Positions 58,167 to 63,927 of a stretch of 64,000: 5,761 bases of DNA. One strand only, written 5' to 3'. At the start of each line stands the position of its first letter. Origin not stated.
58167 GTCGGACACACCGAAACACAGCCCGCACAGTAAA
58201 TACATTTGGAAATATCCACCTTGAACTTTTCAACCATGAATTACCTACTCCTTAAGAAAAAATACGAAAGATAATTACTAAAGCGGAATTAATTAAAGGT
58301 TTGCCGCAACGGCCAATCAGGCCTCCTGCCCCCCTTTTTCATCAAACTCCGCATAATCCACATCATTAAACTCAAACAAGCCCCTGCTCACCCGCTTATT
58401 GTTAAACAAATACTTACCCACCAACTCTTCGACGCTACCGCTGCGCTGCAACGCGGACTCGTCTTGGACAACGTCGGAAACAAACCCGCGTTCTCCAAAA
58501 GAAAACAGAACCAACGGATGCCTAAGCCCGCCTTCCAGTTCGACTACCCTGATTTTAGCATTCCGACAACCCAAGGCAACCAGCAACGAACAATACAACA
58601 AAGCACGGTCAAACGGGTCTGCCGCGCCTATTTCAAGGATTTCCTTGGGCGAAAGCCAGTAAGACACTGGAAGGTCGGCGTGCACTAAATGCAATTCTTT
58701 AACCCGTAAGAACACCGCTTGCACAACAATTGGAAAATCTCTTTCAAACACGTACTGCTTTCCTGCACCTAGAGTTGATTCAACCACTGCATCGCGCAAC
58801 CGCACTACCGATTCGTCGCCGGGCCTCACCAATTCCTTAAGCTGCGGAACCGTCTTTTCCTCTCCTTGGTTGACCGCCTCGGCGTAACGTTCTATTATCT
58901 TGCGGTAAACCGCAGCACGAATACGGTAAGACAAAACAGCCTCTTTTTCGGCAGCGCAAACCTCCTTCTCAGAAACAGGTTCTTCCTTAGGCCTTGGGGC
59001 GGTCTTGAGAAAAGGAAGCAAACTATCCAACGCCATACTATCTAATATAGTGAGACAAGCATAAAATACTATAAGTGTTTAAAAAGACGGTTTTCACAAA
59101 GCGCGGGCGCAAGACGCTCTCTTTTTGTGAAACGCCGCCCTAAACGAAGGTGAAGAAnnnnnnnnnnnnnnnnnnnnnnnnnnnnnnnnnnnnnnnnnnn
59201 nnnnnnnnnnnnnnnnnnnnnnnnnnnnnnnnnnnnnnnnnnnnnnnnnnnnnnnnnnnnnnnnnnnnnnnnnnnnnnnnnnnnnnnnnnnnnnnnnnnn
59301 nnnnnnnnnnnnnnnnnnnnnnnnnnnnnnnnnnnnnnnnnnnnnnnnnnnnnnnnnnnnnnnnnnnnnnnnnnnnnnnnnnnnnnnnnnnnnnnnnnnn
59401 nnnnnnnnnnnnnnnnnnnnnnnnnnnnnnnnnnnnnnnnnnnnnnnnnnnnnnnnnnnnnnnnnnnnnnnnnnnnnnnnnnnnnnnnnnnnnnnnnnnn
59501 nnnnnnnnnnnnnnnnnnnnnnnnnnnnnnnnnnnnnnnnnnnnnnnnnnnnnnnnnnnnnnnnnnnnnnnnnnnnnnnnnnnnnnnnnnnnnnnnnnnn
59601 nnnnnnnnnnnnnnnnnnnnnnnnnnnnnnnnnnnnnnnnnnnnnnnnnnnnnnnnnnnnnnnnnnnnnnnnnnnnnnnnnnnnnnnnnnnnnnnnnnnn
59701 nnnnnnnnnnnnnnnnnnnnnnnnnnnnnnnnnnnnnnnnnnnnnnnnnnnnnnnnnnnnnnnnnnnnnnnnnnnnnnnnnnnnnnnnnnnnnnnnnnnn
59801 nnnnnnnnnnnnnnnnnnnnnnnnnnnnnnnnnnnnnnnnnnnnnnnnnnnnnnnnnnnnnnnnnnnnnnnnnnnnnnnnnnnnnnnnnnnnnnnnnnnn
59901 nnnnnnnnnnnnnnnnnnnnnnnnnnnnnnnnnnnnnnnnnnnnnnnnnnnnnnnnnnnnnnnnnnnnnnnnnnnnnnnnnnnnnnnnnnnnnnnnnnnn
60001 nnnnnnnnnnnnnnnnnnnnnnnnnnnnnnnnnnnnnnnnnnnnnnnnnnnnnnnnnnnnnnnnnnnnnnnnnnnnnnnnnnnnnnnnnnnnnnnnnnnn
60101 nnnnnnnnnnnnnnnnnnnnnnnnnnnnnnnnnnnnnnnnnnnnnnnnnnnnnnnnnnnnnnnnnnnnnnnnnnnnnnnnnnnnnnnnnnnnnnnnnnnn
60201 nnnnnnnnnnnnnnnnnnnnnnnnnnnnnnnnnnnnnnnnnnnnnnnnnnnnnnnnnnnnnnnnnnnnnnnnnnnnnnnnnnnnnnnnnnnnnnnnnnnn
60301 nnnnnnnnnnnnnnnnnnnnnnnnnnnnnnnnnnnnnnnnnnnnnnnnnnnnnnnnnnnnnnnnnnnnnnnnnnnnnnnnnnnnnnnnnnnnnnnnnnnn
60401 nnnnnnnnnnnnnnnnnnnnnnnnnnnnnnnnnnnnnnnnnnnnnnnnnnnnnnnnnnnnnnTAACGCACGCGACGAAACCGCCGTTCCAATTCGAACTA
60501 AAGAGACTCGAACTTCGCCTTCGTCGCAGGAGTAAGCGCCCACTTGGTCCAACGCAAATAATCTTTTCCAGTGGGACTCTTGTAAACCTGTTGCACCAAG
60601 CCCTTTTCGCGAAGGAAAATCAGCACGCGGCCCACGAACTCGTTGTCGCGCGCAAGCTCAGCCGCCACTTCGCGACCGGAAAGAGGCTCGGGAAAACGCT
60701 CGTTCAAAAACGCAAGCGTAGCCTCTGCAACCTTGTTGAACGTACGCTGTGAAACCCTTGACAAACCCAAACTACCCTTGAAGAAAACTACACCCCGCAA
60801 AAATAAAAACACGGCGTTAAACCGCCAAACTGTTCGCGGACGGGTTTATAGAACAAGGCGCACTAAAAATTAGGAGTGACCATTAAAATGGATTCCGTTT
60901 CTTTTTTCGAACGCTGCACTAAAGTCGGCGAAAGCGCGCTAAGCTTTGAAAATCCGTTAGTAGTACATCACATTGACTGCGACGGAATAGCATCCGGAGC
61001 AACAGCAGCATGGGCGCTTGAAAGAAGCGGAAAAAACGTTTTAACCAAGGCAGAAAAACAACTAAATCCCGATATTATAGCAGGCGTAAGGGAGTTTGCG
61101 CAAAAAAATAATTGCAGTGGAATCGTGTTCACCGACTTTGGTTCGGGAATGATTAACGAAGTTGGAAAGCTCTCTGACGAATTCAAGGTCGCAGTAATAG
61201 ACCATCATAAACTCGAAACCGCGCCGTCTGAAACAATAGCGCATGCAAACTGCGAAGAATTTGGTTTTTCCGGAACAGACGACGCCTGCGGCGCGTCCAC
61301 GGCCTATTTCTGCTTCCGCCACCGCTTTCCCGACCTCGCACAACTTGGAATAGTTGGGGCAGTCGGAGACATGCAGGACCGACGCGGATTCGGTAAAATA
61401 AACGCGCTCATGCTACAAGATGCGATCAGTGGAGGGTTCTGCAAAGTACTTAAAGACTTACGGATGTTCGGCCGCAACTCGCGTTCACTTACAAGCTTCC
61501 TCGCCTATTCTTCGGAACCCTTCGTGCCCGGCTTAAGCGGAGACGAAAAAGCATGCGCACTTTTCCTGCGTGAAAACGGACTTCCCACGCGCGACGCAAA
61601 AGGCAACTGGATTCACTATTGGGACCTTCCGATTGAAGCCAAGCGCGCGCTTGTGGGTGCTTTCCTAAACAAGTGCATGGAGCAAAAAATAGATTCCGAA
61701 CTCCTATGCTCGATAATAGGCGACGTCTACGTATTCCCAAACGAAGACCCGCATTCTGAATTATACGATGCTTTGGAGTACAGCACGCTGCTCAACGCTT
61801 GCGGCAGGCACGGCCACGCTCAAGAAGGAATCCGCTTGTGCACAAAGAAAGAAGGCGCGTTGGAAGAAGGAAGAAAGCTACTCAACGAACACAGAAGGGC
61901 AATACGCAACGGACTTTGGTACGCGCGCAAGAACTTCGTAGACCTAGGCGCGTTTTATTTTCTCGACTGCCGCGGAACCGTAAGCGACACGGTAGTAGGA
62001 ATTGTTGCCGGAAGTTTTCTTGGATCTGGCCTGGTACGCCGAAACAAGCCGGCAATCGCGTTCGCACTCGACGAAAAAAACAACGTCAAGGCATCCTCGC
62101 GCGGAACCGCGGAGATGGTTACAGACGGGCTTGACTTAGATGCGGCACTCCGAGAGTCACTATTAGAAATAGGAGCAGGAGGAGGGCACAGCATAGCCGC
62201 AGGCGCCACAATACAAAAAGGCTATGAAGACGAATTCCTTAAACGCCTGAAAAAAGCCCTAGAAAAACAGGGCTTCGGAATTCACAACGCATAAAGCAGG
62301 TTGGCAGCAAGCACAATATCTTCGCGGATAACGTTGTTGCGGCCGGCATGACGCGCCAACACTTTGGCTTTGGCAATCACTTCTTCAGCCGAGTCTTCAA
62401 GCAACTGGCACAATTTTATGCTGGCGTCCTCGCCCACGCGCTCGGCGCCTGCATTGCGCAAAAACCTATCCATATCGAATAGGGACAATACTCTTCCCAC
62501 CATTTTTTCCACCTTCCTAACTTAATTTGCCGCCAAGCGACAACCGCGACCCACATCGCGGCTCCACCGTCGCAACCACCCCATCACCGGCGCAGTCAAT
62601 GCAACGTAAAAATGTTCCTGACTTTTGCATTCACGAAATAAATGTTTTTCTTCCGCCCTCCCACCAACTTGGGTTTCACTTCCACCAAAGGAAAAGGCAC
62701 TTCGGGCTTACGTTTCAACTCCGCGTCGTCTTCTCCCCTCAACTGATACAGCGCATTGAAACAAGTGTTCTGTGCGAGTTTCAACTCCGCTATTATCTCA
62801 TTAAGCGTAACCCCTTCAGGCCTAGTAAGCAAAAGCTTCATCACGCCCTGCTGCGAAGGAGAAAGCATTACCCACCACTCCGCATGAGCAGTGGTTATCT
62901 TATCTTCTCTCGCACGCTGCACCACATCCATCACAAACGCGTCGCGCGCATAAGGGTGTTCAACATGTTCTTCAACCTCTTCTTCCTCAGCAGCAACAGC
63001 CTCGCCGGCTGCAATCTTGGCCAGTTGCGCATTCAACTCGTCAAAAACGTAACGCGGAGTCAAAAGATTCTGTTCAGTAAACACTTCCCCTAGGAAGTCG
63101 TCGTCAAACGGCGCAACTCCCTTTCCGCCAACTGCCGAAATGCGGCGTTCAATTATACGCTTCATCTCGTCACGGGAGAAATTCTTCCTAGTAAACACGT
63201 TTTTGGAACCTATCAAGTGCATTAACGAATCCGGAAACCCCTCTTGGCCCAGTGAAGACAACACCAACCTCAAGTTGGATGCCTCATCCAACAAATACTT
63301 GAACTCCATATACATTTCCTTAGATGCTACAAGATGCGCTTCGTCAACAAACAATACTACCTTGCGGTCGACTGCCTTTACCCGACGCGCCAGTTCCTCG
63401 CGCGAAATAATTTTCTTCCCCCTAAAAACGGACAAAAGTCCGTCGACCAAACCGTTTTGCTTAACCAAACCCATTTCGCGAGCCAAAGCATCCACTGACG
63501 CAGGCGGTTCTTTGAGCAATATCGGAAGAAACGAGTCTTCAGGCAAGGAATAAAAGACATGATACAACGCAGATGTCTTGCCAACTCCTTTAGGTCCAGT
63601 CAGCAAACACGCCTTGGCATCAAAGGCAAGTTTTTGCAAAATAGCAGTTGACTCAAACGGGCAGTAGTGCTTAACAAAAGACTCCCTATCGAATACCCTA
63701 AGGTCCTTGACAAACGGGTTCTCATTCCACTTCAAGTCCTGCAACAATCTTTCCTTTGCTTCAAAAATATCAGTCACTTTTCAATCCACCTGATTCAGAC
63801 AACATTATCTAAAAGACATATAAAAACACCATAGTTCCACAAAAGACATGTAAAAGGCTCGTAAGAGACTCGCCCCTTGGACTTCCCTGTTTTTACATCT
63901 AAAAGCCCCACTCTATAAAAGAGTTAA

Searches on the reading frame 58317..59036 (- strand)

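Call 51: search_protein_families(library=pfam, proteins=[window:58317-59036:-], max_evalue=0.00001)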
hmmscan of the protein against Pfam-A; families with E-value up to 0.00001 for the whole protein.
window:58317-59036:- (239 aa): 0 families

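Call 52: search_protein_families(library=pfam, proteins=[window:58317-59036:-], max_evalue=1)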
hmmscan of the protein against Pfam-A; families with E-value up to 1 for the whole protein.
window:58317-59036:- (239 aa): 2 families
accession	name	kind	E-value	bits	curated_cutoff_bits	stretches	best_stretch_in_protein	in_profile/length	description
PF24656.1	CEPT76_peptidase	-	0.0062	17.1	27.8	1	126-158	2-34/121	CEP76 peptidase-like domain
PF23885.1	DUF7238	-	0.091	13.3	27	1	25-77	7-62/112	Family of unknown function (DUF7238)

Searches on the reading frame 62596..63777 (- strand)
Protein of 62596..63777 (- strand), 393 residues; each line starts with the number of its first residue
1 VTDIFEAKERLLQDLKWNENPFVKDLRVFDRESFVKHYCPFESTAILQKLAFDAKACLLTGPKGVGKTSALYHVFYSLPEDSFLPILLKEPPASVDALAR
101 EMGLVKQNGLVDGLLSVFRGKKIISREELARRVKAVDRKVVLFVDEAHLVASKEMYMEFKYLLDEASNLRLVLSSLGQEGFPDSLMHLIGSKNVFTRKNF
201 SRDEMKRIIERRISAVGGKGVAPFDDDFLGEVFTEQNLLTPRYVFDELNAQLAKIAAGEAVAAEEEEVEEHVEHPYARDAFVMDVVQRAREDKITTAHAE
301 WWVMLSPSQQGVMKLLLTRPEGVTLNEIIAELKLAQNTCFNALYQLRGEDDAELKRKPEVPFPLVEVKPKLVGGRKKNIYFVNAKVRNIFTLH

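Call 51: search_protein_families(library=pfam, proteins=[window:62596-63777:-], max_evalue=0.00001)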
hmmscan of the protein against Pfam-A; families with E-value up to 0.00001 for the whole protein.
window:62596-63777:- (393 aa): 2 families
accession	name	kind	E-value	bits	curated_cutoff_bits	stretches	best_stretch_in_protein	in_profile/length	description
PF13401.12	AAA_22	-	1.2e-10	42.3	27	1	53-174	4-121/130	AAA domain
PF13173.12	AAA_14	-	6.5e-06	26.6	27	0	55-174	3-96/129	AAA domain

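Call 55: find_encoding_contigs(protein=window:62596-63777:-, flank=10000, max_places=3)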
Protein window:62596-63777:- (393 aa): 4 contigs read that carry it; 3 places shown.
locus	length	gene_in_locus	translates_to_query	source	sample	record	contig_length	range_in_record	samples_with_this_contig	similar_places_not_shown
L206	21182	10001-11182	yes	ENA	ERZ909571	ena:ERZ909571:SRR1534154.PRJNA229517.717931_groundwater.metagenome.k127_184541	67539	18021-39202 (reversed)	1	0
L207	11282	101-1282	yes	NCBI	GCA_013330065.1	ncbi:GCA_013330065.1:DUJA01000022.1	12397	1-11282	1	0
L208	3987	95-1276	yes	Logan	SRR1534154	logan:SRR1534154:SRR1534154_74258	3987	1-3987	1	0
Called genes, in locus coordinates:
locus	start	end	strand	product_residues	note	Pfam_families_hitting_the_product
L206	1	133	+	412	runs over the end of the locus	PF01676:Metalloenzyme, PF10143:PhosphMutase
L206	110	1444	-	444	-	PF03952:Enolase_N, PF00113:Enolase_C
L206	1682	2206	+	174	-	-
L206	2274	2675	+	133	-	-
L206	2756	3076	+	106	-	PF05239:PRC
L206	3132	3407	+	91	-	-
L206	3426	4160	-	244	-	-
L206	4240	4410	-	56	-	-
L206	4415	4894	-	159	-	PF00179:UQ_con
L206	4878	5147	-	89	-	-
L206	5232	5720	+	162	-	-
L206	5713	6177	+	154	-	PF01398:JAB, PF14464:Prok-JAB (weak)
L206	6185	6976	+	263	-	-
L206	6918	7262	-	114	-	-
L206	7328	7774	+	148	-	-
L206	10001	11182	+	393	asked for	PF13401:AAA_22, PF13173:AAA_14 (faint)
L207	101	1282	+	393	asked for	PF13401:AAA_22, PF13173:AAA_14 (faint)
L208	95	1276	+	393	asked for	PF13401:AAA_22, PF13173:AAA_14 (faint)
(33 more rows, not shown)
